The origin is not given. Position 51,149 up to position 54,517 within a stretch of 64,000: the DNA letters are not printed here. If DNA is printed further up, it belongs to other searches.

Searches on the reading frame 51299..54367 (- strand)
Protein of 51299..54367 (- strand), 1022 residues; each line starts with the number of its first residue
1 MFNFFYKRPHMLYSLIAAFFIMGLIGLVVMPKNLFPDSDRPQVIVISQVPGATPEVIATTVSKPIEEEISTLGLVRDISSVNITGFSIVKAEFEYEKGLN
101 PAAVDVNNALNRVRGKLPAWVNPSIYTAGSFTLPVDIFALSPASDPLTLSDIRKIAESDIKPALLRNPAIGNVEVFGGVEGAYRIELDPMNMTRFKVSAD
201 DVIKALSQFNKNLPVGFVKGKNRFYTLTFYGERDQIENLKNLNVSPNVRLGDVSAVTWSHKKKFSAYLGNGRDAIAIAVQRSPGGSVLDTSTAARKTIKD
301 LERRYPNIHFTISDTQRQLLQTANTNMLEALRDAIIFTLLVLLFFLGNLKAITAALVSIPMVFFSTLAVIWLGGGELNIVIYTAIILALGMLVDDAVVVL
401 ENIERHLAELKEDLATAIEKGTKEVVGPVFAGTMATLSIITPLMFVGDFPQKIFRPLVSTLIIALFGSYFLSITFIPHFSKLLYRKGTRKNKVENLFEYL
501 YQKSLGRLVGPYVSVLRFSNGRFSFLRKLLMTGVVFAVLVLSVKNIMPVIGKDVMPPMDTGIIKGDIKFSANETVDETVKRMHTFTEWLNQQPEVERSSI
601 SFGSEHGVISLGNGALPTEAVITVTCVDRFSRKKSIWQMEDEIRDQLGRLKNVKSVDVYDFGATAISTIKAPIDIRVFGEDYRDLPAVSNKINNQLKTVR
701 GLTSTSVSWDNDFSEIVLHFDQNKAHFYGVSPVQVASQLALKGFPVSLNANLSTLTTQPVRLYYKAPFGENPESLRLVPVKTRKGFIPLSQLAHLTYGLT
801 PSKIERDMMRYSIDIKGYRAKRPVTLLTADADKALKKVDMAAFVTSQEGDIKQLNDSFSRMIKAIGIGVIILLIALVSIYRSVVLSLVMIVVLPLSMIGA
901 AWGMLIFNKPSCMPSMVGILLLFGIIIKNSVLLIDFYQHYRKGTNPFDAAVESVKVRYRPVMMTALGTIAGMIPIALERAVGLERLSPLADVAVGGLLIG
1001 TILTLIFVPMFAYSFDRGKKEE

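Call 60: search_protein_families(library=pfam, proteins=[window:51299-54367:-], max_evalue=0.00001)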
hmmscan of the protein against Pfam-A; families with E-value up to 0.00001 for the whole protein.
window:51299-54367:- (1022 aa): 1 family
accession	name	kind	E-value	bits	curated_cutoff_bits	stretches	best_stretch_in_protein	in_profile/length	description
PF00873.25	ACR_tran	-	1.1e-165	553.5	28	1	1-1012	1-1017/1021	AcrB/AcrD/AcrF family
